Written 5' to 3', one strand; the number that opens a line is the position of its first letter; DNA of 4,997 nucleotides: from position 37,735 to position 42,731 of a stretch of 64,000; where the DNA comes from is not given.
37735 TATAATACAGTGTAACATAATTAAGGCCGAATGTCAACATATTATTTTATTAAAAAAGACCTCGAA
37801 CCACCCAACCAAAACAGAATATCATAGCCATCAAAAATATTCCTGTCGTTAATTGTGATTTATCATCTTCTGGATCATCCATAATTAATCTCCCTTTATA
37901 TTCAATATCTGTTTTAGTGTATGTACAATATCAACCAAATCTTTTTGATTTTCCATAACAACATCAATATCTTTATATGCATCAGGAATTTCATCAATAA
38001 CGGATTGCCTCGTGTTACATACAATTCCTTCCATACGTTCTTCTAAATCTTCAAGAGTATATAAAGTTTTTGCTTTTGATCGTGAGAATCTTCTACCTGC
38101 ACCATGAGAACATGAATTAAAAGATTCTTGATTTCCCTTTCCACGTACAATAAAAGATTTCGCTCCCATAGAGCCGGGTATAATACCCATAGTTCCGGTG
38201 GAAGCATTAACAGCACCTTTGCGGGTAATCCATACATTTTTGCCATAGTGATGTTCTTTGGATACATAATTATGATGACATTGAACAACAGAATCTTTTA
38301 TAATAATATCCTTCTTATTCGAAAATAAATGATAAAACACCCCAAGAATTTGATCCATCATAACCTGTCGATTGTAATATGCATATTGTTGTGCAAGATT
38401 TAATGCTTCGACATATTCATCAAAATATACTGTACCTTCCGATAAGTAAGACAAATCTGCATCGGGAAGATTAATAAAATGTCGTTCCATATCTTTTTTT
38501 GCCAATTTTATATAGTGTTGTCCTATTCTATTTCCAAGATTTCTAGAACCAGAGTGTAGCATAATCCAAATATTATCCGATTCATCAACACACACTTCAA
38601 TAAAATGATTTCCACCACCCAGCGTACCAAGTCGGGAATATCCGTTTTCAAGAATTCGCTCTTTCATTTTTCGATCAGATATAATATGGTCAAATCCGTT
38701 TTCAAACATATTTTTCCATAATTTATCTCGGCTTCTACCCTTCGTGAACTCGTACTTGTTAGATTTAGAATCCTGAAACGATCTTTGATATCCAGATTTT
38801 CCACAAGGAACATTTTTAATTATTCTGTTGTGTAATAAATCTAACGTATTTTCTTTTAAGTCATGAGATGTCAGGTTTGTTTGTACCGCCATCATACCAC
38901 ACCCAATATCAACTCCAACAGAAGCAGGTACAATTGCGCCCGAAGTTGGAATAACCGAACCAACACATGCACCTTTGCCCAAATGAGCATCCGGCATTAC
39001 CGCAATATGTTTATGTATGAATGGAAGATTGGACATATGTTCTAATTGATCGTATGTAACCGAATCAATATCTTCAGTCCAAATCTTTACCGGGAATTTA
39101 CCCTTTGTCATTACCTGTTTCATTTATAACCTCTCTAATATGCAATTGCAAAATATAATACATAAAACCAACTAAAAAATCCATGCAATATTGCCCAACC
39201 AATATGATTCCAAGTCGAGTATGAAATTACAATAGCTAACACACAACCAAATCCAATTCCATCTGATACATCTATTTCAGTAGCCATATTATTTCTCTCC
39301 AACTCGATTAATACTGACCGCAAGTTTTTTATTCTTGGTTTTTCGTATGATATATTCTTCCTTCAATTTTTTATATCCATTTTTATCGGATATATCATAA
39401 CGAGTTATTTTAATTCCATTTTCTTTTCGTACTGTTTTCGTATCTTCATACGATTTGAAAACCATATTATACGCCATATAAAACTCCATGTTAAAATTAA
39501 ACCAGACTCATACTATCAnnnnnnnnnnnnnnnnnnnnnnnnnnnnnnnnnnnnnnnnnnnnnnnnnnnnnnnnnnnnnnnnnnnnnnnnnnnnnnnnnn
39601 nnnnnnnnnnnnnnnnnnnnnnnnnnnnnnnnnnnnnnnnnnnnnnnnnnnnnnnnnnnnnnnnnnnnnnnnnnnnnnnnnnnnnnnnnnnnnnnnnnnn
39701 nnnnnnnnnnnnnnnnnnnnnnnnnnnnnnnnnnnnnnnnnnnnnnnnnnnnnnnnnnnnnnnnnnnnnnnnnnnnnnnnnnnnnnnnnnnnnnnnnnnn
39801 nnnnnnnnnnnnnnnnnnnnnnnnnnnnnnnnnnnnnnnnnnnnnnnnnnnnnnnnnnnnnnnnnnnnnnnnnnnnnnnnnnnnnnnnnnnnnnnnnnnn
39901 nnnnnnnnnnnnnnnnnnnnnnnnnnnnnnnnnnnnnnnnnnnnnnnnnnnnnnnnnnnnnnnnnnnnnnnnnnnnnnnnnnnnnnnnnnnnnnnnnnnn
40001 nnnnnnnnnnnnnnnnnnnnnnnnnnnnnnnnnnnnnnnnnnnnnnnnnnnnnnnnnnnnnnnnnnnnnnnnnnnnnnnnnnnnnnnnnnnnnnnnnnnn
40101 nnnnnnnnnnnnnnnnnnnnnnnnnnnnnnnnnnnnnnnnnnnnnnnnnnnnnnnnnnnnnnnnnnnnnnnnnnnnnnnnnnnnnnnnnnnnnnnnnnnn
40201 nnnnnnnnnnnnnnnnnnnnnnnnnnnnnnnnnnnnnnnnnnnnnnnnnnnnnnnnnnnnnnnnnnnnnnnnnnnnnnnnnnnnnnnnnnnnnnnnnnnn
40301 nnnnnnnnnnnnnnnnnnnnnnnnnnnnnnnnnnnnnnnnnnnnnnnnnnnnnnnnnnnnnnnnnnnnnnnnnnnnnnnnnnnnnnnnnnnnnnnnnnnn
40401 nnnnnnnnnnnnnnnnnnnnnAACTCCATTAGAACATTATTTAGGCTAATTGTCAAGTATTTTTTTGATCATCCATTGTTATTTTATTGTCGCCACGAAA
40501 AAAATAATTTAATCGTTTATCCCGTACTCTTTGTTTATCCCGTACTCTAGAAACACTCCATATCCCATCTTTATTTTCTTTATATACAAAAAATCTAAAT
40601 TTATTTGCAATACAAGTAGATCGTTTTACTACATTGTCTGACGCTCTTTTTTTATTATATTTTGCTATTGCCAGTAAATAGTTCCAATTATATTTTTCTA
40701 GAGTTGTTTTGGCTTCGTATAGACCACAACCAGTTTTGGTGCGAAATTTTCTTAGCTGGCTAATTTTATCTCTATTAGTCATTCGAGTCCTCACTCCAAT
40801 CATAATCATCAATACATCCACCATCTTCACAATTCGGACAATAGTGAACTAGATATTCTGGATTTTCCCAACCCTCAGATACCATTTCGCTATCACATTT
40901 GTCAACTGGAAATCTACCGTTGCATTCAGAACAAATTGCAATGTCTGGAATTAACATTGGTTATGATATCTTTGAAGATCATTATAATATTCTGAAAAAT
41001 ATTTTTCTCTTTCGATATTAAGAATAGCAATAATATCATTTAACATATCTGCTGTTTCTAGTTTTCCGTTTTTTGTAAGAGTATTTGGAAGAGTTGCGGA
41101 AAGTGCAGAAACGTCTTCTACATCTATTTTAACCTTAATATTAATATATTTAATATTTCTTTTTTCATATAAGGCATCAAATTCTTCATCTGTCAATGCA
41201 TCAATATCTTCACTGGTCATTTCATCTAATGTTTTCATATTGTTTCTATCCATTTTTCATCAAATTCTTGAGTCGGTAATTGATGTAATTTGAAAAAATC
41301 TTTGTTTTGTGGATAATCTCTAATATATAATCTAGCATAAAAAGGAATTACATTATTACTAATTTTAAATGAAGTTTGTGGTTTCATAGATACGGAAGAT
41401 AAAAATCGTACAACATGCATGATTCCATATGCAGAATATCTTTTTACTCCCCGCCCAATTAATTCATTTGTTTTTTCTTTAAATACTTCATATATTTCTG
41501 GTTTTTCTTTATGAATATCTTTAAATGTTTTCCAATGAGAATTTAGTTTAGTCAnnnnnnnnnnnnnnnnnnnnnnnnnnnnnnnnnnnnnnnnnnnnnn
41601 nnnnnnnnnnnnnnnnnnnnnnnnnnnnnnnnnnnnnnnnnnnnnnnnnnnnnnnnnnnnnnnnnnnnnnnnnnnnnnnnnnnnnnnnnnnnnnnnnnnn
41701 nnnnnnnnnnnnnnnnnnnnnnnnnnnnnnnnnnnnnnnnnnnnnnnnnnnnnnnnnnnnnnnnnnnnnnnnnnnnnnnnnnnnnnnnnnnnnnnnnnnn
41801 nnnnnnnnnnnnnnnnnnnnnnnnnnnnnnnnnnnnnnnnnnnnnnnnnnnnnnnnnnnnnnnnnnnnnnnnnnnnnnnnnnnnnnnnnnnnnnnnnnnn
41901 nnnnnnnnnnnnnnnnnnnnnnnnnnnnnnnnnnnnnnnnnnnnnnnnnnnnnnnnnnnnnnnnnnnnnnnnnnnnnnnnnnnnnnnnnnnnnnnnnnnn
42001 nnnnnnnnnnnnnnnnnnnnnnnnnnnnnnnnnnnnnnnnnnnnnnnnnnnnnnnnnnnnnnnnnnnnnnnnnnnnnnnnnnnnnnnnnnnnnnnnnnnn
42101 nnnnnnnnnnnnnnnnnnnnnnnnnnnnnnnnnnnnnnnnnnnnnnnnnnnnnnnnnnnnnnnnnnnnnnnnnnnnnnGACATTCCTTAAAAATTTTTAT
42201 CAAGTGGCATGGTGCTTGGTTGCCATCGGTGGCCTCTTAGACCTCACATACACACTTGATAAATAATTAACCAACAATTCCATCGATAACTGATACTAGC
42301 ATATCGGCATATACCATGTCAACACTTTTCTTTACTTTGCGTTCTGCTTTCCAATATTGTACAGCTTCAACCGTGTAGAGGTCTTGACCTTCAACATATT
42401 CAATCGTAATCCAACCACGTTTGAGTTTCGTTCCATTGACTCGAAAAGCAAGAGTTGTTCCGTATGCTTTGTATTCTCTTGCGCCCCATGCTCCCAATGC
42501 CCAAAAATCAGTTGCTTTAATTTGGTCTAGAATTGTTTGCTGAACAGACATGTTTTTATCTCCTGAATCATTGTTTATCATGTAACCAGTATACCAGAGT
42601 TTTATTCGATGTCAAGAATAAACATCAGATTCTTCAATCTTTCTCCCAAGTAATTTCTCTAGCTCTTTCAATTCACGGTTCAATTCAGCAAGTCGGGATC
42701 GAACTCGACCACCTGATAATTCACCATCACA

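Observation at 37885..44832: RNA and translation-maintenance island: RtcB ligase, split CCA enzyme, orphan tRNA fragment, Cys-phosphatase and ArfB-like peptidyl-tRNA hydrolase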

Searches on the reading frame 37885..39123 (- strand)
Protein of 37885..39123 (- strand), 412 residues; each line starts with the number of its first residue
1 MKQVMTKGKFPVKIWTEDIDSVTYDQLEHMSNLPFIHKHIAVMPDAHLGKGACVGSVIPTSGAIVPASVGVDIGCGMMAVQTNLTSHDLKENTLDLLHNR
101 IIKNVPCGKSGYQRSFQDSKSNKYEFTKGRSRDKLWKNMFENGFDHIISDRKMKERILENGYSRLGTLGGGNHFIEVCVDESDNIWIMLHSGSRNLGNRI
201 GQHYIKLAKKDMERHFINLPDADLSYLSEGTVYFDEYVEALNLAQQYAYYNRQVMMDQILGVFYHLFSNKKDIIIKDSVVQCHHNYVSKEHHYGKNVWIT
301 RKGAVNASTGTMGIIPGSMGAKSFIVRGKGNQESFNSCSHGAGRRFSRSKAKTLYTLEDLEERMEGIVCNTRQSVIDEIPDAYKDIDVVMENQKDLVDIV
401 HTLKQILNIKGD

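Call 4: search_protein_families(library=pfam, proteins=[window:37885-39123:-], max_evalue=0.01)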
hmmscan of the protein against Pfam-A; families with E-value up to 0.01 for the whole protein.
window:37885-39123:- (412 aa): 1 family
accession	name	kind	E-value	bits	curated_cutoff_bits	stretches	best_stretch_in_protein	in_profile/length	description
PF01139.22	RtcB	-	1.1e-130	437.2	27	1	26-411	1-426/426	tRNA-splicing ligase RtcB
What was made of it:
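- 37885..39123 (-): RtcB 3'-phosphate/5'-OH RNA ligase (412 aa). Pfam RtcB 437 bits, full length (call 4).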

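Call 7: search_dna_similar(query=window:37885-39123:-, collection=phages, mode=protein, max_rows=20)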
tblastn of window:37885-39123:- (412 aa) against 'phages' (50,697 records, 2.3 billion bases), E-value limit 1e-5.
Records with a match: 700; places in all: 710; records where one place covers at least 80% of the query: 644.
Best place of each record, by identity: 60-80% 4; <60% 696.
By first word of the organism name: Mycobacterium 221; Bacillus 63; Listeria 58; Brevibacterium 32; Caulobacter 30; Halorubrum 30; Gordonia 25; Enterococcus 23; Microbacterium 19; Pseudomonas 17; and 47 more.
By host as written in the record: Mycobacterium smegmatis mc2 155 163; Listeria monocytogenes 47; - 45; Brevibacterium aurantiacum SMQ-1335 32; Mycobacterium smegmatis mc#155 29; Gordonia terrae 3612 24; Halorubrum sp. 16; Erwinia amylovora 14; and 152 more.
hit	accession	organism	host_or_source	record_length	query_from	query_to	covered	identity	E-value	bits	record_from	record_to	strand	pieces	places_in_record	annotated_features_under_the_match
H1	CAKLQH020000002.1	Acinetobacter phage MD-2021a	not known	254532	11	411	97%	50.4%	6e-125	404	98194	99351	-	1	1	rtcB_1: protein rtcB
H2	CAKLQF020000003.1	Acinetobacter phage MD-2021a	not known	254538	11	411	97%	50.4%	6e-125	404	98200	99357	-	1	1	rtcB_2: protein rtcB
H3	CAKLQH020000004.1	Acinetobacter phage MD-2021a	not known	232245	11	411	97%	50.4%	2e-123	399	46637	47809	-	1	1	rtcB_2: protein rtcB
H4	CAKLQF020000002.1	Acinetobacter phage MD-2021a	not known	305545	11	411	97%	50.4%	2e-123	399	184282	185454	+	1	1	rtcB_1: protein rtcB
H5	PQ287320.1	Caulobacter phage BL57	Caulobacter vibrioides CB15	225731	12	411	97%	50.4%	2e-91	383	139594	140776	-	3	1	RNA-2',3'-PO4:RNA-5'-OH ligase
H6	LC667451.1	Burkholderia phage FLC9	Burkholderia glumae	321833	1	411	100%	48.9%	4e-127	410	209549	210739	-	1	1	hypothetical protein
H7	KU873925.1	Pseudomonas phage pf16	Pseudomonas putida PpG1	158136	11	411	97%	50.1%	2e-123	399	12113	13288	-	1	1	hypothetical protein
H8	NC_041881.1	Pseudomonas phage pf16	Pseudomonas putida PpG1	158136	11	411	97%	50.1%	2e-123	399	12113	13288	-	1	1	tRNA splicing ligase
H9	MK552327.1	Pseudomonas phage Psa21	Pseudomonas syringae actinidae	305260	8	411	98%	49.6%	1e-120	391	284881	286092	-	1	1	RtcB protein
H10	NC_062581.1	Pseudomonas phage Psa21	Pseudomonas syringae actinidae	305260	8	411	98%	49.6%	1e-120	391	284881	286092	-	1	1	tRNA splicing ligase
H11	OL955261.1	Erythrobacter phage vB_EliS-L02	Erythrobacter sp.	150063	12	411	97%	49.9%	2e-120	390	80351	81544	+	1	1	RNA-splicing ligase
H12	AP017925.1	Ralstonia phage RP31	Ralstonia solanacearum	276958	8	411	98%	49.2%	3e-121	393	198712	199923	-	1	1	putative RtcB-like protein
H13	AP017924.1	Ralstonia phage RP12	Ralstonia solanacearum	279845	8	411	98%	49.2%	3e-121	393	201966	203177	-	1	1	putative RtcB-like protein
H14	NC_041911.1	Ralstonia phage RP12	Ralstonia solanacearum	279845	8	411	98%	49.2%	3e-121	393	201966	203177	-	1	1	tRNA splicing ligase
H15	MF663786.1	Bordetella phage vB_BbrM_PHB04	Bordetella bronchiseptica 4715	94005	7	411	98%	48.9%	3e-127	410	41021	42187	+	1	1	RNA-splicing ligase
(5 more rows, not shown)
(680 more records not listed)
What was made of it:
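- Closest known: Bixzunavirus. Same: Mycobacteriophages also make up 221 of the RtcB-carrying phage records (call 7).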

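Call 28: search_protein_families(library=ncbifam, proteins=[window:37885-39123:-], max_evalue=0.01)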
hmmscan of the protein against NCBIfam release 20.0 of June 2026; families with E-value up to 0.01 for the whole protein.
window:37885-39123:- (412 aa): 5 families
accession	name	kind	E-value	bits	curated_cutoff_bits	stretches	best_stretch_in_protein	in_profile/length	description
NF052663.1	RtcB_rel_intein2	exception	4.9e-115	385.7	1050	2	75-411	311-626/626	intein-containing RctB family protein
NF007153.0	PRK09588.1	equivalog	6.9e-54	183.3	407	2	145-410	108-372/379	RNA ligase RtcB family protein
TIGR03073.1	release_rtcB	hypoth_equivalog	1.1e-42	146.3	271.8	2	133-404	83-355/356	RNA ligase RtcB family protein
NF038162.1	RtcB_rel_intein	exception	1.3e-41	142.5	1150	2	75-392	579-940/961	intein-containing RtcB family protein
NF005392.0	PRK06937.1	equivalog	0.0075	15.6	159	0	6-86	129-205/209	HrpE/YscL family type III secretion apparatus protein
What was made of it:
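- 37885..39123 (-): It does not reach the cut-off of the PrfH-linked RtcB model TIGR03073 (146 vs 271.8 bits, call 28).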

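Call 81: search_solved_structures(query=window:37885-39123:-, max_evalue=0.00001, show_alignments=1)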
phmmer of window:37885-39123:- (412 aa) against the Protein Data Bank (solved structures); distinct sequences matched with E-value up to 0.00001: 9.
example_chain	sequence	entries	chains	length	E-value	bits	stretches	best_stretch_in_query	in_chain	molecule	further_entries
2epg_A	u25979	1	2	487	4.6e-39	137.7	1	18-392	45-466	Hypothetical protein TTHA1785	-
4dwr_B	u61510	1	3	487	4.2e-38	134.6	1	22-391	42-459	tRNA-splicing ligase RtcB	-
1uc2_A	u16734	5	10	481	4.2e-38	134.5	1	22-391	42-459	hypothetical protein PH1602 | tRNA-splicing ligase RtcB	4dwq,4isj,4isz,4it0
7lfq_A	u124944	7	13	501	5e-38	134.3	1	22-391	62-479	RNA-splicing ligase RtcB | tRNA-splicing ligase RtcB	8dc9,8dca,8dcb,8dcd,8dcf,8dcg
9i8v_C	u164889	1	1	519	3.4e-28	101.9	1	26-391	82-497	RNA-splicing ligase RtcB homolog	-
7p3b_A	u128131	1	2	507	1e-27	100.3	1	26-391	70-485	RNA-splicing ligase RtcB homolog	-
8odo_A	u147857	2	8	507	1e-27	100.3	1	26-391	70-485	RNA-splicing ligase RtcB homolog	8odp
8orj_A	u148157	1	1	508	1e-27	100.3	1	26-391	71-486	RNA-splicing ligase RtcB homolog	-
8btt_A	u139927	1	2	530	1.2e-27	100.1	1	26-391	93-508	RNA-splicing ligase RtcB homolog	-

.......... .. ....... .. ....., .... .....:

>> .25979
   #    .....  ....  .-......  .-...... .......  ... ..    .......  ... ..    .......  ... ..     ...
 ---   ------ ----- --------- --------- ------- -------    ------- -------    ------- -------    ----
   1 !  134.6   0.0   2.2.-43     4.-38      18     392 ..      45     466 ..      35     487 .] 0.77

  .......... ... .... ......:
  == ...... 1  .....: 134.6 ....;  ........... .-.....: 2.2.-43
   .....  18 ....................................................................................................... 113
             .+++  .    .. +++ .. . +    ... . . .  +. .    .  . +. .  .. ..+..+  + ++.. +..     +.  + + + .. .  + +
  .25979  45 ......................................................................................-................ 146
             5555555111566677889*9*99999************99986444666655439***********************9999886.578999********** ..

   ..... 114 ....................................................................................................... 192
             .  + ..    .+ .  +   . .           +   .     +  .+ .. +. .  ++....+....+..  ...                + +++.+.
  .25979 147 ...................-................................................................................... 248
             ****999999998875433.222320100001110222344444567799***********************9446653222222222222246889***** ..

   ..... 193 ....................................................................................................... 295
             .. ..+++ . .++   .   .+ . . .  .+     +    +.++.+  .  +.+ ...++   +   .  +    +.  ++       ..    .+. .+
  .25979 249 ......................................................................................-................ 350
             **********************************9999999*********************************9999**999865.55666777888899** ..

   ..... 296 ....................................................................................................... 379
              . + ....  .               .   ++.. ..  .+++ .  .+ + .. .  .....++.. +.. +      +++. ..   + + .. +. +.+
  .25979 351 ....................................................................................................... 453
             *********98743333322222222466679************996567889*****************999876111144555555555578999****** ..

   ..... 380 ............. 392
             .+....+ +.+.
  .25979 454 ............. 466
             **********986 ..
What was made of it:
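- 37885..39123 (-): Best solved relatives are the T. thermophilus and P. horikoshii tRNA-splicing ligases, E about 1e-38 (call 81).
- On RtcB RNA ligase: Aligns to PDB RtcB entries 2epg, 1uc2 and 4dwr (call 81).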

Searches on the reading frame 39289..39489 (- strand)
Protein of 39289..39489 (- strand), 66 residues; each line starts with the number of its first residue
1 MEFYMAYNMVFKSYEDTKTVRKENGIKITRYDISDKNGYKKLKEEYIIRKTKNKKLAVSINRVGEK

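Call 86: search_protein_families(library=pfam, proteins=[window:39289-39489:-], max_evalue=0.01)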
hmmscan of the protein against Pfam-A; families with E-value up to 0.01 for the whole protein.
window:39289-39489:- (66 aa): 0 families
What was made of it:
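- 39135..39489 (-): Two small conserved ORFs (62 and 66 aa) between the CCA C-half and RtcB; function unknown. The 66-aa ORF has no Pfam hit (call 86); the 62-aa ORF was not scanned against any family library.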

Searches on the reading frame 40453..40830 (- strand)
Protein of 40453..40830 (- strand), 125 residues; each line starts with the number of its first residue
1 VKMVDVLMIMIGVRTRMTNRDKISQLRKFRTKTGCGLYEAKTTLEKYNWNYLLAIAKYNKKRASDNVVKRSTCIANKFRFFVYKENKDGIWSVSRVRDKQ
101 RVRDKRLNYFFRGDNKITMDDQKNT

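Call 4: search_protein_families(library=pfam, proteins=[window:40453-40830:-], max_evalue=0.01)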
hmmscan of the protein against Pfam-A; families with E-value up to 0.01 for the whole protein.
window:40453-40830:- (125 aa): 0 families

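Call 16: search_protein_families(library=phrogs, proteins=[window:40453-40830:-], max_evalue=0.01)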
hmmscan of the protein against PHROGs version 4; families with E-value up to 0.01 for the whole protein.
window:40453-40830:- (125 aa): 0 families

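Call 71: search_solved_structures(query=window:40456-40782:-, max_evalue=10, show_alignments=3)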
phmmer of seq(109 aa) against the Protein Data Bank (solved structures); distinct sequences matched with E-value up to 10: 1.
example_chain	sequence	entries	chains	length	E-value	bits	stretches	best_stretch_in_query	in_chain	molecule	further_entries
2dam_A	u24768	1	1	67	1.1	12.6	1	5-40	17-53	ETEA protein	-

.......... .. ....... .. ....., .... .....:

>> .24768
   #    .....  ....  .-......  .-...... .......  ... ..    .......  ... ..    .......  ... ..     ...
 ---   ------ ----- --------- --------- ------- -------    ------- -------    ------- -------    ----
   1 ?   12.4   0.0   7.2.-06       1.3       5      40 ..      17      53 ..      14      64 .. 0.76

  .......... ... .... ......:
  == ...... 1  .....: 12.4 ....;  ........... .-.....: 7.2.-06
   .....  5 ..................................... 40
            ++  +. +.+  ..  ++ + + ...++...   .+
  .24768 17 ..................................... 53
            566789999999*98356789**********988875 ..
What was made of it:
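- Tried and rejected: An EF-Ts/UBA-like N-terminus in one insert ORF was not significant (E 1.1, call 71).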

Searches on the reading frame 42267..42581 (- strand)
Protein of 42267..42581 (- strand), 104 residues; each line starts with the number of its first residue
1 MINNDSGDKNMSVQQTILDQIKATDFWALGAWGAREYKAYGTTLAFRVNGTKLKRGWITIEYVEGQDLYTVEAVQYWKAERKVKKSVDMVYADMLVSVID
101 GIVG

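Call 4: search_protein_families(library=pfam, proteins=[window:42267-42581:-], max_evalue=0.01)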
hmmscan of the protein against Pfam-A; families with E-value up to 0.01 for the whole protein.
window:42267-42581:- (104 aa): 0 families

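Call 16: search_protein_families(library=phrogs, proteins=[window:42267-42581:-], max_evalue=0.01)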
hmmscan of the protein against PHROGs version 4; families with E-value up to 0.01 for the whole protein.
window:42267-42581:- (104 aa): 1 family
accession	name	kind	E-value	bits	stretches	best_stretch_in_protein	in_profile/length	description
phrog_9437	-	unknown function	6.5e-05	24.5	1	11-99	1-88/98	-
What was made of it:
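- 42267..42581 (-): Conserved 104-aa ORF between the tmRNA and the CCA head; function unknown. Matches phrog_9437, unknown function (call 16).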
